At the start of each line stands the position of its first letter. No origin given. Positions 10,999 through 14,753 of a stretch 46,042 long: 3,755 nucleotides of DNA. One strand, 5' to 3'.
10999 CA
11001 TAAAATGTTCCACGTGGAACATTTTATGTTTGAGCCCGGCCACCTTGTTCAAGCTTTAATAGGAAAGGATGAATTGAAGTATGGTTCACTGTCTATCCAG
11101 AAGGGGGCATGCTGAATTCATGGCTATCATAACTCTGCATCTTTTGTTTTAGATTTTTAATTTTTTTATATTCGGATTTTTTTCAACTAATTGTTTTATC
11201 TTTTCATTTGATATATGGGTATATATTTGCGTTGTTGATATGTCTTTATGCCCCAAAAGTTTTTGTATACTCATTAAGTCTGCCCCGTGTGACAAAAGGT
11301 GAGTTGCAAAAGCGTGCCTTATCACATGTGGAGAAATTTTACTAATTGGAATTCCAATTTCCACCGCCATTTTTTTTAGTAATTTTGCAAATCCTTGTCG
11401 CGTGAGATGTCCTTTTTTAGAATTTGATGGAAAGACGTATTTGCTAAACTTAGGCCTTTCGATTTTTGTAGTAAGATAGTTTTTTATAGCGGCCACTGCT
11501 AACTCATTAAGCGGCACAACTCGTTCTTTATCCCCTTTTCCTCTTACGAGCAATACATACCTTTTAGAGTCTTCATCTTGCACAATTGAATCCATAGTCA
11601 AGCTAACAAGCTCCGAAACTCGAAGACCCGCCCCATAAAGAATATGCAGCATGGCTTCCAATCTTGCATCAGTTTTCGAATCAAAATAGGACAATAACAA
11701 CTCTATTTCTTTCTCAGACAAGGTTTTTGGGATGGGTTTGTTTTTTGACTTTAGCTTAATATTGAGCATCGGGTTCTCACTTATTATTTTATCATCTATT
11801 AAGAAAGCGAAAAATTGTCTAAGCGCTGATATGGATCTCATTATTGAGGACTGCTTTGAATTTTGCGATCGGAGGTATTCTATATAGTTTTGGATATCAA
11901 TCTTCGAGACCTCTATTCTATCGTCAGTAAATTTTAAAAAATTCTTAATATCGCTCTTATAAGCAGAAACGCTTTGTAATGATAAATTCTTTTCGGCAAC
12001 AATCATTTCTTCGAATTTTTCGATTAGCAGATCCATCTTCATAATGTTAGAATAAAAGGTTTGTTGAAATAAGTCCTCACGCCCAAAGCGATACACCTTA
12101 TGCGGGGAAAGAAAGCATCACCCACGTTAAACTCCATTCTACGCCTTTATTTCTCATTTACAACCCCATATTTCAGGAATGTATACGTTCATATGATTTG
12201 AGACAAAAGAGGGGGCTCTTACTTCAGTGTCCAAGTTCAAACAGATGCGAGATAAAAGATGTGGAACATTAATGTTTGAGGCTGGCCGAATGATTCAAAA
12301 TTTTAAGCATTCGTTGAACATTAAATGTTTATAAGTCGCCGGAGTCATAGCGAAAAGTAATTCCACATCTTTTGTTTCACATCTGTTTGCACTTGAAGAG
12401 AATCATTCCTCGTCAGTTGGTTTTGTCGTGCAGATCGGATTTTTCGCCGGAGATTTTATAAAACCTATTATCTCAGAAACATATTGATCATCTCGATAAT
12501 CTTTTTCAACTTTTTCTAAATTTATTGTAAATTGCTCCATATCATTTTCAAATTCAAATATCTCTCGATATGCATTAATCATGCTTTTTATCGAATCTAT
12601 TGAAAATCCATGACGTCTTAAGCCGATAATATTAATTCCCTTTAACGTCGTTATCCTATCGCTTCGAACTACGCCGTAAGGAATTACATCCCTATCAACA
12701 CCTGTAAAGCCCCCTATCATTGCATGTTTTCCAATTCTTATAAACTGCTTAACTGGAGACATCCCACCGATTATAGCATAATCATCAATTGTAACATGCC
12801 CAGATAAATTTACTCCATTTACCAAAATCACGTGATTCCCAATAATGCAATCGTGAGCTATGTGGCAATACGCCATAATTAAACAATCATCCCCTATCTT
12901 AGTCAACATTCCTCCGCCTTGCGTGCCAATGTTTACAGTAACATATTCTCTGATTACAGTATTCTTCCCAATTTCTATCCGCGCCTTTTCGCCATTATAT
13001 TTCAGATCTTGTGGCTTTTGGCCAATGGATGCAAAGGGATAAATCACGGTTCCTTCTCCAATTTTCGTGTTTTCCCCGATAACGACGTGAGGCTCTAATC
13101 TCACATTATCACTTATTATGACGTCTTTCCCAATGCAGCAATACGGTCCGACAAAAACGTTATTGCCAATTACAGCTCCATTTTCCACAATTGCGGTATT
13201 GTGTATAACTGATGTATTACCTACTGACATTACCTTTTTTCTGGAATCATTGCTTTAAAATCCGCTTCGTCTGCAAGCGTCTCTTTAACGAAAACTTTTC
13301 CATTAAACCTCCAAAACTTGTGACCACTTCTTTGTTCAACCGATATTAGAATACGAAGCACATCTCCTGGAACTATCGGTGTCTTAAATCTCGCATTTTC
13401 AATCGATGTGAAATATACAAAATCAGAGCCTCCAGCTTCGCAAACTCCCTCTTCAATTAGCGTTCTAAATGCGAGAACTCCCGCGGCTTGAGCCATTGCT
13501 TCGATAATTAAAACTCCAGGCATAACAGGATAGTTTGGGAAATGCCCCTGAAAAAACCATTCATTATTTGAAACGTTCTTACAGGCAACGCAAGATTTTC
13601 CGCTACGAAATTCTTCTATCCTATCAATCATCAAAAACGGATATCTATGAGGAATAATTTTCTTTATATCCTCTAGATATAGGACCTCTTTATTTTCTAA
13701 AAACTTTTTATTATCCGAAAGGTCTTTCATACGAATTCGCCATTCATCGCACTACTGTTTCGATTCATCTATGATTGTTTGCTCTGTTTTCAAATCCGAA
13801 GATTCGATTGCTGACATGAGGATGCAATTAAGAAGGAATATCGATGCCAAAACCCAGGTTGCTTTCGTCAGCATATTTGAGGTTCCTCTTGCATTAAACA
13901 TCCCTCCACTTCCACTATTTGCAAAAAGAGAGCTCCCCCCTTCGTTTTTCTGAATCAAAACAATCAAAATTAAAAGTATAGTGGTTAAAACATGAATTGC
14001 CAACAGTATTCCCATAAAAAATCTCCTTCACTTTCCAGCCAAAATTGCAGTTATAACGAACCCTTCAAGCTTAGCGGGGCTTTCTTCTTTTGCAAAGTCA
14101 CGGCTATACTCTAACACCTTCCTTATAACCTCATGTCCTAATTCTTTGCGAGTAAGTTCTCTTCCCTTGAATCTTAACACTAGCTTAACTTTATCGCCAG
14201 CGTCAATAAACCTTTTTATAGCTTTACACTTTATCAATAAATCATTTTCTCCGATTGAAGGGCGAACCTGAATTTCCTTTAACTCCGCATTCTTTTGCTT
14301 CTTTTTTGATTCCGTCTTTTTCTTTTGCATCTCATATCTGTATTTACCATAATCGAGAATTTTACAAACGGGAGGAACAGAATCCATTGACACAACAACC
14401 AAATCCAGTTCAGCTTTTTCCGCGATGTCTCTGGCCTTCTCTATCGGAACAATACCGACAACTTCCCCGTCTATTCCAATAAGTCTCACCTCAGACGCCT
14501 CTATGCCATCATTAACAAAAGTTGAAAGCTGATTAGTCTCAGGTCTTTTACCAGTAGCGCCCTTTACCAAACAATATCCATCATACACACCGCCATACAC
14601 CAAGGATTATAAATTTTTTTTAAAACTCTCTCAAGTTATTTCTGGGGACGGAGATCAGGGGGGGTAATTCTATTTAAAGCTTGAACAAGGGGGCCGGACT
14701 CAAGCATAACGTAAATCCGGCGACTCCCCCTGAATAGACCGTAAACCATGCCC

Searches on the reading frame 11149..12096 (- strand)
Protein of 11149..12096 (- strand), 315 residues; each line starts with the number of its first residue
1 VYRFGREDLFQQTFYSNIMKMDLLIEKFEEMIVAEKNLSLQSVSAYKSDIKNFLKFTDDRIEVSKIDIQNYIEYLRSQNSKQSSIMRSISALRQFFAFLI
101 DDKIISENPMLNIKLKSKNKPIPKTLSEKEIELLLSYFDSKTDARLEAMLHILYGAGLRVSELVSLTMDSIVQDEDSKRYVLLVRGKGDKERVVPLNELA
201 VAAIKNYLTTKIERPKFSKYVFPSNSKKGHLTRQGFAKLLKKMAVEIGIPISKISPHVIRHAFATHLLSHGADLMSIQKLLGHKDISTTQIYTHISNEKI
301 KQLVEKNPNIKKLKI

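Call 29: search_protein_families(library=pfam, proteins=[window:11149-12096:-])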
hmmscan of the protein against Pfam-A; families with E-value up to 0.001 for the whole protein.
window:11149-12096:- (315 aa): 4 families
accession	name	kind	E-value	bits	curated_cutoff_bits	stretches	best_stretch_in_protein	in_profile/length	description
PF00589.27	Phage_integrase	-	4e-44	150.8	27.1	1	125-297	2-170/172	Phage integrase family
PF02899.23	Phage_int_SAM_1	-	1.8e-17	63.8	22.3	1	25-102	1-82/83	Phage integrase, N-terminal SAM-like domain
PF13102.12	Phage_int_SAM_5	-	6.1e-08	33.4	22.3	1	25-112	3-95/98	Phage integrase SAM-like domain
PF13495.12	Phage_int_SAM_4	-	1.2e-07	32.4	27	1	24-104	1-83/85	Phage integrase, N-terminal SAM-like domain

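Call 59: search_protein_families(library=ncbifam, proteins=[window:11149-12096:-], max_evalue=0.00001)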
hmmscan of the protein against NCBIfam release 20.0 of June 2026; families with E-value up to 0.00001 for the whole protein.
window:11149-12096:- (315 aa): 13 families
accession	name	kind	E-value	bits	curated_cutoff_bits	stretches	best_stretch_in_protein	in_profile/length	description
NF001399.0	PRK00283.1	subfamily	2.1e-92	309.6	279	1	20-306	4-294/300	tyrosine recombinase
TIGR02225.1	recomb_XerD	equivalog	1.9e-90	303.1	329.6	1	26-306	1-285/290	site-specific tyrosine recombinase XerD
TIGR02224.1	recomb_XerC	equivalog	4.6e-72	242.9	335.15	1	26-305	1-287/295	tyrosine recombinase XerC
NF040815.2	recomb_XerA_Arch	equivalog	3.1e-61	207.2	220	1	28-302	3-261/263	site-specific tyrosine recombinase/integron integrase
NF002331.0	PRK01287.1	subfamily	1.7e-41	142.4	371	1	32-305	36-322/365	site-specific tyrosine recombinase XerC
TIGR02249.1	integrase_gron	subfamily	4.7e-36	124.7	265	2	227-299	233-304/315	integron integrase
NF003462.0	PRK05084.1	equivalog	4.3e-29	101.3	267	1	141-306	192-355/360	tyrosine recombinase XerS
NF011946.0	PRK15417.1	equivalog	2.6e-22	79.5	435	2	227-296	248-316/337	integron integrase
NF002685.0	PRK02436.1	equivalog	1.6e-16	60.9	178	1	31-292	7-243/245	site-specific tyrosine recombinase XerD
NF007370.0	PRK09870.1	subfamily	1.9e-15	57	221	1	124-297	11-181/200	tyrosine-type DNA invertase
NF007371.0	PRK09871.1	subfamily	4.7e-12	45.8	222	1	129-311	10-190/198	tyrosine-type DNA invertase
NF040693.1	recomb_GmtY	equivalog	5.2e-12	45.7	340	1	204-302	336-439/441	gamma-mobile-trio recombinase GmtY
NF041502.1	integrase_1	equivalog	7.6e-08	31.5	350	0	225-303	284-368/484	site-specific integrase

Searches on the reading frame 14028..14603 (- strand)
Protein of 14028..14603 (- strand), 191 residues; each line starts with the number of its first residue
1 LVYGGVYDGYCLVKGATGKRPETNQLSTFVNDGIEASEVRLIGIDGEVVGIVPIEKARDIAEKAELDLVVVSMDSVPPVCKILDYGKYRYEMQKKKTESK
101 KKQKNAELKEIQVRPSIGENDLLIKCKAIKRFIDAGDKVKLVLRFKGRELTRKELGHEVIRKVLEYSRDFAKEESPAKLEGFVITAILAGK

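Call 30: search_protein_families(library=pfam, proteins=[window:14028-14603:-])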
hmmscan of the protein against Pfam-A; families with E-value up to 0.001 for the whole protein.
window:14028-14603:- (191 aa): 2 families
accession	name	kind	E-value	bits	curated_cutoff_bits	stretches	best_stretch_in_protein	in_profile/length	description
PF05198.21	IF3_N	-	2e-27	95.6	26.9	1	30-98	1-69/70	Translation initiation factor IF-3, N-terminal domain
PF00707.27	IF3_C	-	2.1e-24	85.7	34.8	1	107-189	2-84/86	Translation initiation factor IF-3, C-terminal domain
